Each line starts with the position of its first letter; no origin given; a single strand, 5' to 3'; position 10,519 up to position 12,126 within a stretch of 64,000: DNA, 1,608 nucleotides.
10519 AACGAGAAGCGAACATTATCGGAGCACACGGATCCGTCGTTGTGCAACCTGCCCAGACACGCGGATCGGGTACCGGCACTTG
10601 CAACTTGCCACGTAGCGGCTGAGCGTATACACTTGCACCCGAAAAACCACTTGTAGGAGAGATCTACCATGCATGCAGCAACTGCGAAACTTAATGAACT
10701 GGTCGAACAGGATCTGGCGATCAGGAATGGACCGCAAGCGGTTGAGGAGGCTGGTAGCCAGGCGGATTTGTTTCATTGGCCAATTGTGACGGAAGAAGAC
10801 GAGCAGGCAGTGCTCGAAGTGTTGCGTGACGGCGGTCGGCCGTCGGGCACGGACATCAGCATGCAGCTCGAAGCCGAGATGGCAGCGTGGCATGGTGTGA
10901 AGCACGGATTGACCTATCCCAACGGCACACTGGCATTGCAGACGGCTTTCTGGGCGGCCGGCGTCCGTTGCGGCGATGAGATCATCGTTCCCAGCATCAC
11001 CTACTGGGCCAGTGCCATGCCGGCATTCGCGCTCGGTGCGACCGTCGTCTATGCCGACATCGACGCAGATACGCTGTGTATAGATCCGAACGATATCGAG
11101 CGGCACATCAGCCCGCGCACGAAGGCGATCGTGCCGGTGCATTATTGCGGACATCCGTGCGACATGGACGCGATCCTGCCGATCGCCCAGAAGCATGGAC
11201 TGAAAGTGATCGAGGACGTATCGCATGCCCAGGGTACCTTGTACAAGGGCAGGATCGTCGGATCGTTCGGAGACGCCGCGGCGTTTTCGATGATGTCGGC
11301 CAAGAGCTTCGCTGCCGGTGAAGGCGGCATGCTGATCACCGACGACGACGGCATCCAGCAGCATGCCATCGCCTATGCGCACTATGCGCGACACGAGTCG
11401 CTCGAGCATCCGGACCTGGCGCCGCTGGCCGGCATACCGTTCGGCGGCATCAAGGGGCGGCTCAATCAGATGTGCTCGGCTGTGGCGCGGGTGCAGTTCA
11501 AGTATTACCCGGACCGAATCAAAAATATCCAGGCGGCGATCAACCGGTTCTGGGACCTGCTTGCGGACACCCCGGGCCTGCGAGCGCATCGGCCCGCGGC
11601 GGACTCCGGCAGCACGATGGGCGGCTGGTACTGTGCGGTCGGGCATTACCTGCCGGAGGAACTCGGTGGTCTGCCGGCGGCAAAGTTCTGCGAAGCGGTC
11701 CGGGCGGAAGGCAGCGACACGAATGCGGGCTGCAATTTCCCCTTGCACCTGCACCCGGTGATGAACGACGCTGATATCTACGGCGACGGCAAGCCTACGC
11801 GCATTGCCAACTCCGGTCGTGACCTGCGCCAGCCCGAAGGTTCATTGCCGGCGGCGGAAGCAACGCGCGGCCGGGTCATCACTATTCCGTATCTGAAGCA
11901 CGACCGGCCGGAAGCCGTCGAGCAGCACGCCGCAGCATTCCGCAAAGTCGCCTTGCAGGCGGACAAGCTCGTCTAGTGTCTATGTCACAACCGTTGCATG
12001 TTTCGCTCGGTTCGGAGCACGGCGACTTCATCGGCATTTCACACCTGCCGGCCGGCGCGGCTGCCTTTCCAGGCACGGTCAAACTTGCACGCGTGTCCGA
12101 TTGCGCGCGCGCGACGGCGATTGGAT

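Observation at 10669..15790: Keto/amino-sugar-type cluster: DegT aminotransferase + atypical Gfo/Idh/MocA-like protein + XI-like TIM barrel + ThuA + PhyH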

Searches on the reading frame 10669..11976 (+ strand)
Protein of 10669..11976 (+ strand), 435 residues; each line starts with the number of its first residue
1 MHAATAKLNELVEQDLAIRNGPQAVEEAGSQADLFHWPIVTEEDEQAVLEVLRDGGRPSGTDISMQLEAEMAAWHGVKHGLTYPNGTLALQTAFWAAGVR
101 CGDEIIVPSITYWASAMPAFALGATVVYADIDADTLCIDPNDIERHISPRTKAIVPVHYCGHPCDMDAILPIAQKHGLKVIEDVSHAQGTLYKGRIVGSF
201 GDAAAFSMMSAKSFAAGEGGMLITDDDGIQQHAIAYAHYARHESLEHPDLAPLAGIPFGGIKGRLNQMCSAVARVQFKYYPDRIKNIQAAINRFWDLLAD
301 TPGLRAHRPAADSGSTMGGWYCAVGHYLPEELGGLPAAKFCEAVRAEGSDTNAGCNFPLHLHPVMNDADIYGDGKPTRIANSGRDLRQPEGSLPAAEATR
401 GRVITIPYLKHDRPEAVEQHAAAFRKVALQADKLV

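Call 3: search_protein_families(library=pfam, proteins=[window:10669-11976:+], max_evalue=0.01)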
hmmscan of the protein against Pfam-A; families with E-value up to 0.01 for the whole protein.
window:10669-11976:+ (435 aa): 5 families
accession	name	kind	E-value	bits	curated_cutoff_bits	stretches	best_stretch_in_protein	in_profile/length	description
PF01041.23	DegT_DnrJ_EryC1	-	2.7e-75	254.3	19.8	1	40-371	3-323/360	DegT/DnrJ/EryC1/StrS aminotransferase family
PF01212.27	Beta_elim_lyase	-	5e-05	23.2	27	1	64-231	34-218/288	Beta-eliminating lyase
PF00155.27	Aminotran_1_2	-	0.00013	21.7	19.7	1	61-189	41-191/361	Aminotransferase class I and II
PF01053.26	Cys_Met_Meta_PP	-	0.00015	20.9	27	1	64-193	54-183/381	Cys/Met metabolism PLP-dependent enzyme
PF00266.25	Aminotran_5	-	0.0031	17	21.5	1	88-184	72-176/371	Aminotransferase class-V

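Call 4: search_protein_families(library=ncbifam, proteins=[window:10669-11976:+], max_evalue=0.01)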
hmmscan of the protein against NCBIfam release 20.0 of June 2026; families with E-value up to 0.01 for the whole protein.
window:10669-11976:+ (435 aa): 21 families
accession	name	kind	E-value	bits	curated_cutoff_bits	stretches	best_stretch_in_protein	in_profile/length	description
NF008658.2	PRK11658.1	equivalog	7.4e-52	176.2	631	1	35-309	7-282/379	UDP-4-amino-4-deoxy-L-arabinose aminotransferase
TIGR03588.1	PseC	equivalog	5.4e-48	163.8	423.5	1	39-302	8-280/380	UDP-4-amino-4,6-dideoxy-N-acetyl-beta-L-altrosamine transaminase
NF008687.0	PRK11706.1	equivalog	5.7e-45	153.7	375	1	35-233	4-202/375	dTDP-4-amino-4,6-dideoxygalactose transaminase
TIGR02379.1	ECA_wecE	subfamily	3.1e-42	144.7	434.85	1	35-233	4-203/376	dTDP-4-amino-4,6-dideoxy-D-glucose transaminase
TIGR04427.1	PLP_DesI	equivalog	1.9e-41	142.5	650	1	62-310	52-289/390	dTDP-4-dehydro-6-deoxyglucose aminotransferase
TIGR04181.1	NHT_00031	hypoth_equivalog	9e-40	136.6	420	1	36-309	4-287/359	LegC family aminotransferase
NF011936.0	PRK15407.1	equivalog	5.6e-28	97.8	423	1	63-236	66-247/440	lipopolysaccharide biosynthesis protein RfbH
NF005732.0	PRK07550.1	equivalog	1.6e-05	24.1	366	1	92-158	104-174/389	aminotransferase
NF041364.1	GntC_guanitoxin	equivalog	2.2e-05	23.5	415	1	96-185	78-175/356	guanitoxin biosynthesis PLP-dependent (S)-gamma-hydroxy-L-arginine cyclodehydratase GntC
NF006230.0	PRK08363.1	equivalog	2.5e-05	23.2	534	1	89-186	105-208/398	alanine aminotransferase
NF004650.0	PRK05994.1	equivalog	0.00046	19.1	667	1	67-219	68-215/427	O-acetylhomoserine aminocarboxypropyltransferase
TIGR03947.1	viomycin_VioD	equivalog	0.00069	18.6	390.9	1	96-161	87-152/359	capreomycidine synthase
NF006569.0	PRK09082.1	subfamily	0.0011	18.1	420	1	86-155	100-168/386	methionine aminotransferase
NF000586.1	PRK00011.1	subfamily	0.0011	17.9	335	1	124-230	129-237/404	serine hydroxymethyltransferase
TIGR01976.1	am_tr_V_VC1184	hypoth_equivalog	0.0014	18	352.35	1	96-188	100-199/401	cysteine desulfurase-like protein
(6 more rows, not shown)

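Call 44: find_homologous_proteins(query=window:10669-11976:+)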
Query window:10669-11976:+ (435 aa): 4989 proteins with E <= 0.001 among 8000 candidates; the best 120 are listed.
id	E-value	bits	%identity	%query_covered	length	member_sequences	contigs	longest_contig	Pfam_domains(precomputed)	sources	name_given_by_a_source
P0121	4.1e-282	954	95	100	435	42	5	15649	PF01212.28,PF01041.24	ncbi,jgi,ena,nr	ncbi:MAG TPA: hypothetical protein DIT01_16540 [Lentisphaeria bacterium]|nr:hypothetical protein [Le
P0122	4.5e-195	667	67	99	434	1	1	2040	PF01041.24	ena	-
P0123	7.3e-192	656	68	99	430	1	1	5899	PF00266.26,PF01041.24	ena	-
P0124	9.1e-191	653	68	99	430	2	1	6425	PF01041.24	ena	-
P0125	1.1e-190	652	68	99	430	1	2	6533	PF00155.28,PF00266.26,PF01053.27,PF01041.24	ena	-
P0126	6.8e-190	650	68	98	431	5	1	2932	PF01041.24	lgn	-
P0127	1.8e-189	648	67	99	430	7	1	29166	PF01041.24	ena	-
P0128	1.3e-188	645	67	97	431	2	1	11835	PF01041.24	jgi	jgi:dTDP-4-amino-4,6-dideoxygalactose transaminase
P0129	2.6e-188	645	66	99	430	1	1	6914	PF01041.24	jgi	-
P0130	8.8e-187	639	67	97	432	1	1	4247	PF01053.27,PF01041.24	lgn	-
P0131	9.3e-187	639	67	98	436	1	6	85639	PF01041.24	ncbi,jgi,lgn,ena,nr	ncbi:MAG TPA: DegT/DnrJ/EryC1/StrS family aminotransferase [Phycisphaerae bacterium]|nr:DegT/DnrJ/Er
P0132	2.1e-186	638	64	100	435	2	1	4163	PF01041.24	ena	-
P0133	1.2e-184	632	66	98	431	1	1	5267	PF01041.24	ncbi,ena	-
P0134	4.7e-183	627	64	100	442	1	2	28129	PF00266.26,PF01212.28,PF01053.27,PF01041.24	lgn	-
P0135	6.2e-183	627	65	99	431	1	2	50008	PF01212.28,PF01041.24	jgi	jgi:dTDP-4-amino-4,6-dideoxygalactose transaminase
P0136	6.9e-183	627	65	98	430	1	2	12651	PF01041.24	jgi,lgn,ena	-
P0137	1.6e-182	625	65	99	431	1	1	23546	PF01212.28,PF01053.27,PF01041.24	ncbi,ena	-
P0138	2.1e-182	625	64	97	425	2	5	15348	PF01053.27,PF01041.24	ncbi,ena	-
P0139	2.8e-182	625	65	98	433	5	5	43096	PF01041.24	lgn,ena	-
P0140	5.4e-182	624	64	98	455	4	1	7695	PF01041.24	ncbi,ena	-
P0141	4.1e-181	621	63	100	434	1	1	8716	PF01212.28,PF01041.24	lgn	-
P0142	1.2e-180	619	64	97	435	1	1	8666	PF00155.28,PF01212.28,PF01041.24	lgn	-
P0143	2.6e-180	618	65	98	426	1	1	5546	PF00155.28,PF01212.28,PF01041.24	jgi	jgi:perosamine synthetase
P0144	2.7e-180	618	65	99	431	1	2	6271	PF01212.28,PF01041.24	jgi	jgi:dTDP-4-amino-4,6-dideoxygalactose transaminase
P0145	3.0e-180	618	63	99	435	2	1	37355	PF01041.24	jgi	-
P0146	4.0e-180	618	63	99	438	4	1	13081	PF01041.24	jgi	jgi:perosamine synthetase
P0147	6.7e-180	617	63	100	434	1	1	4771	PF01041.24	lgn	-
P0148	2.3e-179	615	63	100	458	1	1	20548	PF01212.28,PF01041.24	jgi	jgi:perosamine synthetase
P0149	6.4e-179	614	64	98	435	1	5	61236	PF01041.24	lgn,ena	-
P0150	1.9e-178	612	63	99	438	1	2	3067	PF01041.24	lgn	-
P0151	2.5e-178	612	62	100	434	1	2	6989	PF01041.24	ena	-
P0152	2.8e-178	611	65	97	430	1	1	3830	PF01041.24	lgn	-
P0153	2.8e-178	611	63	99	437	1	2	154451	PF01041.24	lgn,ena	-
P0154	4.0e-178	611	61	100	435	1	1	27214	PF01041.24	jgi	jgi:perosamine synthetase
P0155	6.2e-178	610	62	99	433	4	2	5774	PF01212.28,PF01041.24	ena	-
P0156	7.2e-178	610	63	97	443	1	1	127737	PF00266.26,PF01212.28,PF01053.27,PF01041.24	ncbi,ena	-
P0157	2.7e-177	608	62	99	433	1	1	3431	PF00155.28,PF01041.24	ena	-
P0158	4.4e-177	608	64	98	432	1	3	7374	PF01041.24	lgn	-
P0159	8.0e-177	607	62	98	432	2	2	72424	PF01041.24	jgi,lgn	jgi:dTDP-4-amino-4,6-dideoxygalactose transaminase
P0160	8.5e-177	607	61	99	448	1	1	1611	PF01041.24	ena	-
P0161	2.8e-176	605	65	99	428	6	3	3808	PF00155.28,PF01041.24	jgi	jgi:perosamine synthetase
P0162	1.5e-175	603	63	99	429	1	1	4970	PF01041.24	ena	-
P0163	2.8e-175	602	62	98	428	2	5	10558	PF01041.24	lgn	-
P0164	3.3e-175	601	62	98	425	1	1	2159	PF01041.24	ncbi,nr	ncbi:MAG TPA: DegT/DnrJ/EryC1/StrS family aminotransferase [Abditibacteriaceae bacterium]|nr:DegT/Dn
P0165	5.7e-175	601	62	99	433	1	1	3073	PF01041.24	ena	-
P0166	7.7e-175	600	62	98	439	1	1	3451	PF01041.24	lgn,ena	-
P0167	1.8e-174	599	63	99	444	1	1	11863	PF01212.28,PF01041.24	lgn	-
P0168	2.3e-174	599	62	98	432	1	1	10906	PF01041.24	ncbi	-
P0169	2.5e-174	598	62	98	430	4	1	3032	PF01041.24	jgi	-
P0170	2.7e-174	598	64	96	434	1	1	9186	PF01041.24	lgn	-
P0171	4.8e-174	598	61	98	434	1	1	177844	PF00266.26,PF01212.28,PF01053.27,PF01041.24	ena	-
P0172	6.6e-174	597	63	98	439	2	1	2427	PF01041.24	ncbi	ncbi:MAG: DegT/DnrJ/EryC1/StrS family aminotransferase [Phycisphaerae bacterium]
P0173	6.8e-174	597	61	98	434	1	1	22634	PF01041.24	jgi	jgi:perosamine synthetase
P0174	9.6e-174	597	63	97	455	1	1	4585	PF01041.24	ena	-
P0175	1.4e-173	596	62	98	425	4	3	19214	PF01041.24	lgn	-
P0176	2.1e-173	595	60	100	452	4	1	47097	PF01041.24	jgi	-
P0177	2.1e-173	595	63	98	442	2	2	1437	PF01041.24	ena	-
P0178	4.3e-173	594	62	98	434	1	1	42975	PF01041.24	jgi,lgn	jgi:dTDP-4-amino-4,6-dideoxygalactose transaminase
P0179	5.0e-173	594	60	100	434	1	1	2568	PF01212.28,PF01041.24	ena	-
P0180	5.2e-173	594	62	96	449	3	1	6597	PF01212.28,PF01041.24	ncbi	-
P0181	1.1e-172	593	62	97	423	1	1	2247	PF01053.27,PF01041.24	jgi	jgi:dTDP-4-amino-4,6-dideoxygalactose transaminase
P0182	1.5e-172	593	62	98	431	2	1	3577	PF01041.24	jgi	jgi:perosamine synthetase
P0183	1.6e-172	592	62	97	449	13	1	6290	PF01212.28,PF01041.24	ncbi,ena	-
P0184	1.7e-172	592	61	98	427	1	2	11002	PF01041.24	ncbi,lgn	-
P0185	3.1e-172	592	62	98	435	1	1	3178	PF01041.24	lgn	-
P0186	3.2e-172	592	61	97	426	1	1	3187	PF01041.24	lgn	-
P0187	3.6e-172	591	62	97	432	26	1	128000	PF01041.24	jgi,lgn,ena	-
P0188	3.8e-172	591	62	97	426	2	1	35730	PF01041.24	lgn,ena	-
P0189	6.0e-172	591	61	98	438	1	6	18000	PF01212.28,PF01041.24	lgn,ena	-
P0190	7.8e-172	590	63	98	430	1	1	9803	PF01041.24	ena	-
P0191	9.2e-172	590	61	99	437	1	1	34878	PF00155.28,PF01041.24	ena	-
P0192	1.1e-171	590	62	96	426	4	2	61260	PF00155.28,PF01041.24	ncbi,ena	-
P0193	1.7e-171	589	62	98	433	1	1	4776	PF00266.26,PF01041.24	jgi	jgi:dTDP-4-amino-4,6-dideoxygalactose transaminase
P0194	3.0e-171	588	63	95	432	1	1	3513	PF01041.24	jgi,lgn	-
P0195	3.3e-171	588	62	98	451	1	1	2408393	PF01041.24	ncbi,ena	-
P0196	4.2e-171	588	60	97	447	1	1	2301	PF00155.28,PF01053.27,PF01041.24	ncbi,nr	ncbi:MAG: DegT/DnrJ/EryC1/StrS family aminotransferase [Armatimonadetes bacterium]|nr:DegT/DnrJ/EryC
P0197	5.8e-171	587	60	99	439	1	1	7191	PF01041.24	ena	-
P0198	5.9e-171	587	61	100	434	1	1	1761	PF01053.27,PF01041.24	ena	-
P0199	7.8e-171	587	62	98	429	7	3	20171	PF01041.24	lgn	-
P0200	1.1e-170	587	61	99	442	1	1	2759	PF01041.24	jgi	jgi:perosamine synthetase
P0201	1.3e-170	586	62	97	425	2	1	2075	PF01053.27,PF01041.24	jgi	jgi:dTDP-4-amino-4,6-dideoxygalactose transaminase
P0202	1.4e-170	586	61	99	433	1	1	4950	PF01041.24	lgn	-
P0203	2.2e-170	585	61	99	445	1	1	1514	PF01041.24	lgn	-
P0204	3.8e-170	585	61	98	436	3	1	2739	PF01212.28,PF01041.24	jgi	-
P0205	4.5e-170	584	63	98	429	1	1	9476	PF01041.24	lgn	-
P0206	5.8e-170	584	63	98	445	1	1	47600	PF01041.24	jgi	jgi:perosamine synthetase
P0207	6.6e-170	584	59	97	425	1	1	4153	PF01041.24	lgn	-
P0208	9.1e-170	583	62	98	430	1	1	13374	PF01041.24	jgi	-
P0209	1.1e-169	583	61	96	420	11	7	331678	PF00155.28,PF01212.28,PF01053.27,PF01041.24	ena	-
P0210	1.3e-169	583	62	97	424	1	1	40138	PF01041.24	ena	-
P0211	1.5e-169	583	63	98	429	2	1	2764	PF01041.24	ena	-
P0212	1.6e-169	583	61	97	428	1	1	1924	PF01041.24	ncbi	-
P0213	2.0e-169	582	60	96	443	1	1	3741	PF01041.24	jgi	jgi:dTDP-4-amino-4,6-dideoxygalactose transaminase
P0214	2.1e-169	582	62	98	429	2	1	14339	PF01041.24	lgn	-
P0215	3.0e-169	582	61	98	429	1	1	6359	PF01041.24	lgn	-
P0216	3.6e-169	581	60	97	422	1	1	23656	PF00155.28,PF01053.27,PF01041.24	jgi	-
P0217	4.5e-169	581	60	97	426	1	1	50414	PF01041.24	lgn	-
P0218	4.8e-169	581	62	97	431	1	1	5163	PF01041.24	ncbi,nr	ncbi:MAG: DegT/DnrJ/EryC1/StrS family aminotransferase [Phycisphaerae bacterium]|nr:DegT/DnrJ/EryC1/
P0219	6.5e-169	581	61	96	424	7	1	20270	PF01041.24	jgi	jgi:dTDP-4-amino-4,6-dideoxygalactose transaminase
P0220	7.4e-169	580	60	98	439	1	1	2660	PF01041.24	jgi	jgi:dTDP-4-amino-4,6-dideoxygalactose transaminase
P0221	1.1e-168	580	60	98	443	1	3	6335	PF01212.28,PF01041.24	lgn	-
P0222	1.2e-168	580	60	97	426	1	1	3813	PF01041.24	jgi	-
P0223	1.6e-168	579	61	96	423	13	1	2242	PF00155.28,PF01053.27,PF01041.24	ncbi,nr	ncbi:MAG: DegT/DnrJ/EryC1/StrS family aminotransferase [Victivallales bacterium]|nr:DegT/DnrJ/EryC1/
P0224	1.8e-168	579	62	97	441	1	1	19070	PF01212.28,PF01041.24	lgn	-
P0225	1.9e-168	579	59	97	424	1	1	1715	PF01041.24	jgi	jgi:perosamine synthetase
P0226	1.9e-168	579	60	97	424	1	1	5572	PF01041.24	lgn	-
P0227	2.6e-168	579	62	99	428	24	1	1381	PF01041.24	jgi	-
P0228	3.4e-168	578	61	96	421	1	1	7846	PF01041.24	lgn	-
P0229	3.5e-168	578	62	96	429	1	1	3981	PF01041.24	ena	-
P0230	4.2e-168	578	62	97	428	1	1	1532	PF01041.24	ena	-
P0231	4.6e-168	578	60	98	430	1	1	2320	PF01041.24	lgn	-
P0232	4.7e-168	578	60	97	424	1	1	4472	PF01041.24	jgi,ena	-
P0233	5.4e-168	578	61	97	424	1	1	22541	PF01041.24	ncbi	-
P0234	6.4e-168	577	61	96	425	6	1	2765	PF01041.24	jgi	-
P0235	6.8e-168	577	61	97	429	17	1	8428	PF01041.24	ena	-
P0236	7.6e-168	577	60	100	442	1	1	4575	PF01041.24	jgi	jgi:perosamine synthetase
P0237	8.2e-168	577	62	97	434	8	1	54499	PF01041.24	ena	-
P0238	8.7e-168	577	61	98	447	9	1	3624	PF01212.28,PF01041.24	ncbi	-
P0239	1.0e-167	577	61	97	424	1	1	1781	PF01041.24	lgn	-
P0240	1.2e-167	576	62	99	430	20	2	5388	PF00155.28,PF01212.28,PF01041.24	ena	-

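Call 45: find_encoding_contigs(protein=P0131, flank=7000, max_places=1)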
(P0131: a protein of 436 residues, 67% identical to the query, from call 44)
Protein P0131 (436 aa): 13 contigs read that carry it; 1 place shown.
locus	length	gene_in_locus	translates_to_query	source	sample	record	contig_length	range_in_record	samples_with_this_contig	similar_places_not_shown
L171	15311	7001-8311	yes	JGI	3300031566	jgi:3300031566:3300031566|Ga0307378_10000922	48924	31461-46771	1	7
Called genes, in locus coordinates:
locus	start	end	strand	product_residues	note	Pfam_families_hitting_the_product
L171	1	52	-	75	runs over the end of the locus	PF01008:IF-2B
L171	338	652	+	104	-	-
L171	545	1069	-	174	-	PF00731:AIRC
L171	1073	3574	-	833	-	PF02518:HATPase_c, PF00204:DNA_gyraseB, PF01751:Toprim, PF00986:DNA_gyraseB_C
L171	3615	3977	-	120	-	PF05258:DciA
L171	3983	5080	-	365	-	PF00712:DNA_pol3_beta, PF02767:DNA_pol3_beta_2, PF02768:DNA_pol3_beta_3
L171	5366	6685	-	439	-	PF00308:Bac_DnaA, PF01695:IstB_IS21, PF13173:AAA_14 (weak), PF22688:Hda_lid (weak), PF08299:Bac_DnaA_C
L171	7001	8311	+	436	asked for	PF01041:DegT_DnrJ_EryC1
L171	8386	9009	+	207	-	PF04542:Sigma70_r2, PF08281:Sigma70_r4_2, PF04545:Sigma70_r4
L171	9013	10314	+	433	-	PF13424:TPR_12 (faint), PF13428:TPR_14 (faint), PF13174:TPR_6 (faint), PF13432:TPR_16, PF14559:TPR_19 (weak), PF00515:TPR_1 (weak), PF07719:TPR_2 (weak), PF13181:TPR_8 (weak)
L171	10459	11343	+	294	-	PF04909:Amidohydro_2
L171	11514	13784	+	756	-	PF00890:FAD_binding_2 (weak), PF01134:GIDA (weak), PF01266:DAO (weak), PF07992:Pyr_redox_2 (faint), PF12831:FAD_oxidored, PF13450:NAD_binding_8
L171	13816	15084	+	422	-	PF07221:GlcNAc_2-epim, PF07470:Glyco_hydro_88 (faint)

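Call 46: find_encoding_contigs(protein=P0127, flank=7000, max_places=1)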
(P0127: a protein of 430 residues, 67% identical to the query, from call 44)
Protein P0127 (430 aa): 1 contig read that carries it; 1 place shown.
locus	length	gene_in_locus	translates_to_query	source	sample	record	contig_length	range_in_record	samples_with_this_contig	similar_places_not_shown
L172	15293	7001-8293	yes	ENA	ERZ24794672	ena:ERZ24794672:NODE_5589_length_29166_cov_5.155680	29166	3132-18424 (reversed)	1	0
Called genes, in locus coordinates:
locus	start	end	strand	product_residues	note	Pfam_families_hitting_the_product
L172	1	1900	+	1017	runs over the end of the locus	-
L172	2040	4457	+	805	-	-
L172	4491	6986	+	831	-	PF06452:CBM9_1, PF13320:GH123_cat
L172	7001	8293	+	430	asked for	PF01041:DegT_DnrJ_EryC1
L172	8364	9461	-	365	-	PF13088:BNR_2, PF15902:Sortilin-Vps10 (faint), PF13088:BNR_2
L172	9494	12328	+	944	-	PF02449:Glyco_hydro_42, PF08532:Glyco_hydro_42M (faint)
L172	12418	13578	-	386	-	PF01408:GFO_IDH_MocA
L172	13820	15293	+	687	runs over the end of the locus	PF02065:Melibiase (weak)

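Call 47: find_encoding_contigs(protein=P0153, flank=7000, max_places=1)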
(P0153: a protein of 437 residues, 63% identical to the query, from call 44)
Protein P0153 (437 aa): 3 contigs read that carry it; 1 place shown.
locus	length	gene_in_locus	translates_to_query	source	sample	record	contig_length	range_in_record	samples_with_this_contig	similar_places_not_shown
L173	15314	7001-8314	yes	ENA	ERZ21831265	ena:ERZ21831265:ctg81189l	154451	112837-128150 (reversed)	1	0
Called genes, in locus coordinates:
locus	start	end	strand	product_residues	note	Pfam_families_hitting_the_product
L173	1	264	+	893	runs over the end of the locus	PF07714:PK_Tyr_Ser-Thr, PF00069:Pkinase, PF13176:TPR_7 (faint), PF14559:TPR_19 (faint), PF24885:TPR_NPHP3 (faint), PF00515:TPR_1 (faint), PF07719:TPR_2 (faint), PF13181:TPR_8 (faint), +2 more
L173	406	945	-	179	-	PF00072:Response_reg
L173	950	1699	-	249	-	PF07730:HisKA_3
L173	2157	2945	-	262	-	-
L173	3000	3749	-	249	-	-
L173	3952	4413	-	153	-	PF04073:tRNA_edit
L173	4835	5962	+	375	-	PF05598:DUF772, PF01609:DDE_Tnp_1, PF13751:DDE_Tnp_1_6 (weak)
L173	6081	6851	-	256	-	PF01261:AP_endonuc_2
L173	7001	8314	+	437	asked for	PF01041:DegT_DnrJ_EryC1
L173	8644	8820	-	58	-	-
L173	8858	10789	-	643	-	PF19436:ACS_CODH_B_C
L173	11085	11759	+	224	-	PF13489:Methyltransf_23, PF13649:Methyltransf_25, PF13847:Methyltransf_31, PF08241:Methyltransf_11, PF08242:Methyltransf_12, PF01209:Ubie_methyltran (weak)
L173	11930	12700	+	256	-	PF04951:Peptidase_M55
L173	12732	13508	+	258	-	PF04951:Peptidase_M55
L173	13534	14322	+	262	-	PF00005:ABC_tran, PF13304:AAA_21 (faint)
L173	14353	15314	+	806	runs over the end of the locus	PF08531:Bac_rhamnosid_N (faint), PF17389:Bac_rhamnosid6H, PF17390:Bac_rhamnosid_C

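Call 51: search_solved_structures(query=window:10669-11976:+, max_evalue=1e-20)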
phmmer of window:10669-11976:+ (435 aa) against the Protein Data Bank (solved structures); distinct sequences matched with E-value up to 1e-20: 44.
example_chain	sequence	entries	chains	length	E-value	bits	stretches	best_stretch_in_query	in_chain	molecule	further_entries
8gyh_B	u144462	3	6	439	1e-46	163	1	18-432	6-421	DegT/DnrJ/EryC1/StrS family aminotransferase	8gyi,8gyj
3bn1_A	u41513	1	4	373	7.6e-42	147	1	64-230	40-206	Perosamine synthetase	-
3dr7_A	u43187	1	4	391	8.3e-42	146.8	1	64-230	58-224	Putative perosamine synthetase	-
7l7x_AAA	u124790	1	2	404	1.1e-41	146.5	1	36-286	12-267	DegT/DnrJ/EryC1/StrS aminotransferase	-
8sng_A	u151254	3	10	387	1.4e-41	146.1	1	38-313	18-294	UDP-4-amino-4-deoxy-L-arabinose--oxoglutarate aminotransferase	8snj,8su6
7b0m_AAA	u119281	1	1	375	4.2e-41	144.5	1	66-249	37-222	Sugar aminotransferase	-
3dr4_A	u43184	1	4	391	5.5e-41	144.1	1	64-230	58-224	Putative perosamine synthetase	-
5k8b_A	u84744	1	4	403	3.7e-40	141.4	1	73-305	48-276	8-amino-3,8-dideoxy-alpha-D-manno-octulosonate transaminase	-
1mdo_A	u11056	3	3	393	1.3e-39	139.6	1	35-303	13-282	ArnB aminotransferase | UDP-4-amino-4-deoxy-L-arabinose--oxoglutarate aminotransferase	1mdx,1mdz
2oga_A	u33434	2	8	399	1.4e-39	139.5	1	43-309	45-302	Transaminase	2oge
7b0d_A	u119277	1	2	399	1.7e-39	139.2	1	39-295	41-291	Glutamine--scyllo-inositol transaminase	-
2c7t_A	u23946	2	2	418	3.9e-39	138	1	68-347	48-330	GLUTAMINE-2-DEOXY-SCYLLO-INOSOSE AMINOTRANSFERASE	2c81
5w71_A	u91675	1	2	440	4.4e-39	137.9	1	68-347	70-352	L-glutamine:2-deoxy-scyllo-inosose aminotransferase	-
4oca_A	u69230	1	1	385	9.6e-39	136.7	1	35-303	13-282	UDP-4-amino-4-deoxy-L-arabinose--oxoglutarate aminotransferase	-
1b9i_A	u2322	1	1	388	1.5e-38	136.1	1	36-284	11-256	PROTEIN (3-AMINO-5-HYDROXYBENZOIC ACID SYNTHASE)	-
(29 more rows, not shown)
